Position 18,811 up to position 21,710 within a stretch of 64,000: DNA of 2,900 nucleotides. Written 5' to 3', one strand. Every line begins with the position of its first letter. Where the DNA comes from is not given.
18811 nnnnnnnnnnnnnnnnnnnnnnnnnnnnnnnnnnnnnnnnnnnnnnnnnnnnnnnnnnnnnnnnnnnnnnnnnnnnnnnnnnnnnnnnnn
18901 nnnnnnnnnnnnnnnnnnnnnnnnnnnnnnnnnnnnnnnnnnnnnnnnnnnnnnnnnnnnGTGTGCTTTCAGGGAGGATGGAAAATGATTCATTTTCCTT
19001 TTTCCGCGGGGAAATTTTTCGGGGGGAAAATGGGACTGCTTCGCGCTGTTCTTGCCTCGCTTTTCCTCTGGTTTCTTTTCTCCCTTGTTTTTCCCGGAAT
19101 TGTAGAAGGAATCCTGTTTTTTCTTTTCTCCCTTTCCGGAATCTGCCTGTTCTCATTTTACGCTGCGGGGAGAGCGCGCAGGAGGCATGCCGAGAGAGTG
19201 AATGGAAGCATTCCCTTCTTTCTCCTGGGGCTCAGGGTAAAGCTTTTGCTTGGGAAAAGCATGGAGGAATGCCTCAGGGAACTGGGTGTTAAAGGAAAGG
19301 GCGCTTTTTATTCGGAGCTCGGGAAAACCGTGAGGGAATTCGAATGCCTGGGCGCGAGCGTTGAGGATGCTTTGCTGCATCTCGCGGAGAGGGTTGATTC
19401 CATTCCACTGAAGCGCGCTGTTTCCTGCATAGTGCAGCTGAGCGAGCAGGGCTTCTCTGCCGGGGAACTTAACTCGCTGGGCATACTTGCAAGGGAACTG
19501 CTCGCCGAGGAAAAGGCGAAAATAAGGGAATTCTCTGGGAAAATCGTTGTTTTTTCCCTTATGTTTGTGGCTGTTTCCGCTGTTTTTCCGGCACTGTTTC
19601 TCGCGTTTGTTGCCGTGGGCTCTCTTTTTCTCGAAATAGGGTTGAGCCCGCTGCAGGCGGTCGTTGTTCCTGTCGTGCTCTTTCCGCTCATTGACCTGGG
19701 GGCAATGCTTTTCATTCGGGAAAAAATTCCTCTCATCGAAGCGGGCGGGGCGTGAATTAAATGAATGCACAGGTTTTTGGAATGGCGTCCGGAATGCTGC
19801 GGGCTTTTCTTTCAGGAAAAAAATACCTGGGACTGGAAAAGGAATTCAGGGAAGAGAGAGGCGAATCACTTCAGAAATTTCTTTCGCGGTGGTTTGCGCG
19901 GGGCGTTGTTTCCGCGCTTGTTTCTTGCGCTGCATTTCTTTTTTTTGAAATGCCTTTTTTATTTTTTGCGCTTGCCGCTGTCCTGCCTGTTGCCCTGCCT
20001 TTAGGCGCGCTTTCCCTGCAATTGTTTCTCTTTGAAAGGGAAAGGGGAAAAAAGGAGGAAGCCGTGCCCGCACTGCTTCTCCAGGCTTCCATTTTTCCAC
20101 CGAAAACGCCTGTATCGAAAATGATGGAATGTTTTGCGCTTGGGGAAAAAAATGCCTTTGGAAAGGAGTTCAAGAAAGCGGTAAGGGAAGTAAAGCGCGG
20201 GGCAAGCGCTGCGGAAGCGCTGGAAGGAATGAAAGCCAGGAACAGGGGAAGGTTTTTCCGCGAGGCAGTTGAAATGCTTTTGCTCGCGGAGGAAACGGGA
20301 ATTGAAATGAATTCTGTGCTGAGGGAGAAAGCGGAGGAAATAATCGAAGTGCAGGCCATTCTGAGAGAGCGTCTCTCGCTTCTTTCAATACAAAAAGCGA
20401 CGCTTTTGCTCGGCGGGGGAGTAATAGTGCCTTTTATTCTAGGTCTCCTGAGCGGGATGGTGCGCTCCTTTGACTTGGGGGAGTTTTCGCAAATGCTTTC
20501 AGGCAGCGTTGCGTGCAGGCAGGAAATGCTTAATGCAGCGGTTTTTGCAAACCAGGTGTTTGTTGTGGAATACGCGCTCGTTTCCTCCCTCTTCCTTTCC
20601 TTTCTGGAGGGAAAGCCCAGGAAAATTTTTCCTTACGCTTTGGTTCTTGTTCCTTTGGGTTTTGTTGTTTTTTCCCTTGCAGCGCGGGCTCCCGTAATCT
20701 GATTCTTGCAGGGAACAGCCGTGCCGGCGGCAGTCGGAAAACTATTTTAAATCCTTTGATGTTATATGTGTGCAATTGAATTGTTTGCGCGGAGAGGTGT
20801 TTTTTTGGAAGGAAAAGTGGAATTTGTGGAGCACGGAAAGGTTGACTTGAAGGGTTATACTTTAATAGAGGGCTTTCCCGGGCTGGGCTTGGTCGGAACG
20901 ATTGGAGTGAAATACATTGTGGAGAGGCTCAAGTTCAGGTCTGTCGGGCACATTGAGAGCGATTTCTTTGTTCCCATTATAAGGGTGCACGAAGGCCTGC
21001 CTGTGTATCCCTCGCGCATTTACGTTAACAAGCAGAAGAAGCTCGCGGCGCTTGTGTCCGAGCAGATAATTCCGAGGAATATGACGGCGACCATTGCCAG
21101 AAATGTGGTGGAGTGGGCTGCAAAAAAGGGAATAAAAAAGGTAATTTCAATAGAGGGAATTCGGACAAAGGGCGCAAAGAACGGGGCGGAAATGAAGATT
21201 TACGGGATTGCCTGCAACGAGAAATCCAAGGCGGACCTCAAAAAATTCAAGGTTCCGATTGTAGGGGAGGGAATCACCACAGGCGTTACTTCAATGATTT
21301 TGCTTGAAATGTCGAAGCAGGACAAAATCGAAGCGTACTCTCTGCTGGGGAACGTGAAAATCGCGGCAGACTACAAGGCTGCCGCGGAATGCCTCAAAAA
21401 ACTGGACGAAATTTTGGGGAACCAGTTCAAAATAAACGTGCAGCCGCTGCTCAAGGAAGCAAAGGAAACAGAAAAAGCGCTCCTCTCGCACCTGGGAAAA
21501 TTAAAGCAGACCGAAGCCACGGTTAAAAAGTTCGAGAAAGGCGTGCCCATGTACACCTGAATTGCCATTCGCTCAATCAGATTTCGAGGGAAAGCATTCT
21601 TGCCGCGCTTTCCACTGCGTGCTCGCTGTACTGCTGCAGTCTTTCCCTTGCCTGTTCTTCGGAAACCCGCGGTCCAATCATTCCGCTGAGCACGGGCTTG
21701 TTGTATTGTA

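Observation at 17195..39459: Two distinct Tad/type IV pilus-like machineries in one 22-kb stretch, one of them with a bacterial-style split TadB/TadC platform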

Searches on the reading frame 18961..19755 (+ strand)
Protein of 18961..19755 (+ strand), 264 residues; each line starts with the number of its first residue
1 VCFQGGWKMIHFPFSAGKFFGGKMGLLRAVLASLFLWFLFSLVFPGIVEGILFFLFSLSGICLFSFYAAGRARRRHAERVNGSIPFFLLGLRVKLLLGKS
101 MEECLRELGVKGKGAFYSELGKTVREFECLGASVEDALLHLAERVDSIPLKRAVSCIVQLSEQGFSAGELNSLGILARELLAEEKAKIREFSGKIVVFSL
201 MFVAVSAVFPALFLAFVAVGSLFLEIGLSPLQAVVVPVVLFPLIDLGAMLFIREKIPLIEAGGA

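Call 4: search_protein_families(library=pfam, proteins=[window:18961-19755:+], max_evalue=0.01)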
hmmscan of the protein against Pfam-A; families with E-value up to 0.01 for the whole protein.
window:18961-19755:+ (264 aa): 1 family
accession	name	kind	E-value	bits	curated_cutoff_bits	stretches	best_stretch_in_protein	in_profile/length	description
PF00482.28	T2SSF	-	0.0048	17.3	25.2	1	100-213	14-121/125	Type II secretion system (T2SS), protein F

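Call 7: search_protein_families(library=ncbifam, proteins=[window:18961-19755:+], max_evalue=0.01)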
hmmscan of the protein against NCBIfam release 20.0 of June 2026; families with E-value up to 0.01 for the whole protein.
window:18961-19755:+ (264 aa): 1 family
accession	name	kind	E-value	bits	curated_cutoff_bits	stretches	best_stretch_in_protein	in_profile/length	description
NF046075.1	UpsF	equivalog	7.2e-05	21.7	400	1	31-244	42-242/484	membrane pilin protein UpsF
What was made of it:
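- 18985..19755 (+): Module A platform gene F1, 256 aa. Single T2SSF domain of the N-half type. Its ATG overlaps the ATPase stop codon (ATGA). Matches NCBIfam UpsF profile positions 42-242 of 484 (call 7).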

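Call 80: search_solved_structures(query=A2, max_evalue=1)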
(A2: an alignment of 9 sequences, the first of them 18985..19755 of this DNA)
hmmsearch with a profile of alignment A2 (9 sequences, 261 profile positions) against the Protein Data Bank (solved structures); distinct sequences matched with E-value up to 1: 15.
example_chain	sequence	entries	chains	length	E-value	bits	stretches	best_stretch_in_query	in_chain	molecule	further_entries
3rr5_A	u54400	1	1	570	0.0055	19.5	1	101-186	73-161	DNA ligase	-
9df9_A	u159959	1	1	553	0.019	17.7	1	101-187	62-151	DNA ligase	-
4eq5_A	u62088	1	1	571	0.033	16.9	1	101-180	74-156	DNA ligase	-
5nbg_A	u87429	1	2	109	0.045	16.5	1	81-145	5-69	General secretion pathway protein F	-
2vmb_A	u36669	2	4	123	0.052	16.3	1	82-146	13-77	GENERAL SECRETION PATHWAY PROTEIN F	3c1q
2vma_A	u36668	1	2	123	0.052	16.2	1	82-146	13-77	GENERAL SECRETION PATHWAY PROTEIN F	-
9dfa_A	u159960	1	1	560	0.096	15.4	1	101-180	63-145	DNA ligase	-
2cfm_A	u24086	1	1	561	0.13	15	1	100-188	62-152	THERMOSTABLE DNA LIGASE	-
4xuf_A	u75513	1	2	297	0.3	13.7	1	111-172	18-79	Receptor-type tyrosine-protein kinase FLT3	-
6jqr_A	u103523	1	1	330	0.32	13.7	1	111-172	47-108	Receptor-type tyrosine-protein kinase FLT3,Receptor-type tyrosine-protein kinase FLT3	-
1rjb_A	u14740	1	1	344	0.34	13.6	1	111-172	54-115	FL cytokine receptor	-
8xb1_A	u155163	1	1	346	0.34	13.6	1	111-172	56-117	Receptor-type tyrosine-protein kinase FLT3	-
5x02_A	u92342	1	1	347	0.34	13.6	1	111-172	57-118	Receptor-type tyrosine-protein kinase FLT3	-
6il3_A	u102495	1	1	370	0.37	13.5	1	111-172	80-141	Receptor-type tyrosine-protein kinase FLT3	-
4rt7_A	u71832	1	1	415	0.45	13.2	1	111-172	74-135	Receptor-type tyrosine-protein kinase FLT3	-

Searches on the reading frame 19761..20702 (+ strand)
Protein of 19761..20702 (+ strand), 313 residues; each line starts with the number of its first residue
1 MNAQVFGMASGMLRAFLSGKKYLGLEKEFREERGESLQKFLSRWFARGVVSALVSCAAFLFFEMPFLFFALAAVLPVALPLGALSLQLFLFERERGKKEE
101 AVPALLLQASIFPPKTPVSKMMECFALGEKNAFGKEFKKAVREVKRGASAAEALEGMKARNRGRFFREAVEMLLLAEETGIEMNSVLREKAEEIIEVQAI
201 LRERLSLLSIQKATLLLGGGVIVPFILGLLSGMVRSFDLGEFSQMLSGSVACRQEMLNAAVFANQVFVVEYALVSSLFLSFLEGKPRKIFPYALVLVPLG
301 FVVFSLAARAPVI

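Call 4: search_protein_families(library=pfam, proteins=[window:19761-20702:+], max_evalue=0.01)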
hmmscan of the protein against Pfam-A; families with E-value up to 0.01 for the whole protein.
window:19761-20702:+ (313 aa): 1 family
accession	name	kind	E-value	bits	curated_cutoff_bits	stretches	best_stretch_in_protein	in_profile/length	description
PF00482.28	T2SSF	-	4.5e-09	36.8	25.2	1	130-229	28-123/125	Type II secretion system (T2SS), protein F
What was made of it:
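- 19761..20702 (+): Module A platform gene F2, 313 aa. Single T2SSF domain of the C-half type. Pfam T2SSF E 4.5e-9, above the cut-off (call 4).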

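Call 7: search_protein_families(library=ncbifam, proteins=[window:19761-20702:+], max_evalue=0.01)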
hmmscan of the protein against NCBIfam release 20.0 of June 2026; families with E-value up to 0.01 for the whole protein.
window:19761-20702:+ (313 aa): 0 families

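Call 79: search_solved_structures(query=A3, max_evalue=1)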
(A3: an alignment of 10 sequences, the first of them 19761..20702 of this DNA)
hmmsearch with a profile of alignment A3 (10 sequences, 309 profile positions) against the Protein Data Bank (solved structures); distinct sequences matched with E-value up to 1: 0.
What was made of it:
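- Tried and rejected: PDB profile searches with F1 and F2 gave only marginal GspF hits or none (calls 79, 80).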

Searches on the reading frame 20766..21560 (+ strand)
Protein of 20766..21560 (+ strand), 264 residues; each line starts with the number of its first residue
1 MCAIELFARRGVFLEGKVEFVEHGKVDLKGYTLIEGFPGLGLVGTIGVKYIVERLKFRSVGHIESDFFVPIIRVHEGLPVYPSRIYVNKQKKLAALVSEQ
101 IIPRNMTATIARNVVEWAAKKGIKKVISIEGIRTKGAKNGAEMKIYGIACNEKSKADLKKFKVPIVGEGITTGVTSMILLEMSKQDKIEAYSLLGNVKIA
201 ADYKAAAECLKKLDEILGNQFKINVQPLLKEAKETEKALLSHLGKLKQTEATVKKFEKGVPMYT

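Call 4: search_protein_families(library=pfam, proteins=[window:20766-21560:+], max_evalue=0.01)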
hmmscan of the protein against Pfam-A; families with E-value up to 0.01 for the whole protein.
window:20766-21560:+ (264 aa): 1 family
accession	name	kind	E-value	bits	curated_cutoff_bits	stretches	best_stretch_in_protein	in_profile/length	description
PF09754.15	PAC2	-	8.2e-35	121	25.8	1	33-239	1-211/215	PAC2 family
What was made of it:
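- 20766..21560 (+): PAC2-family gene, found directly downstream of module A in 8 of 9 genomes. Probably conserved synteny rather than a component of the system. Pfam PAC2 E 8e-35 (call 4).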
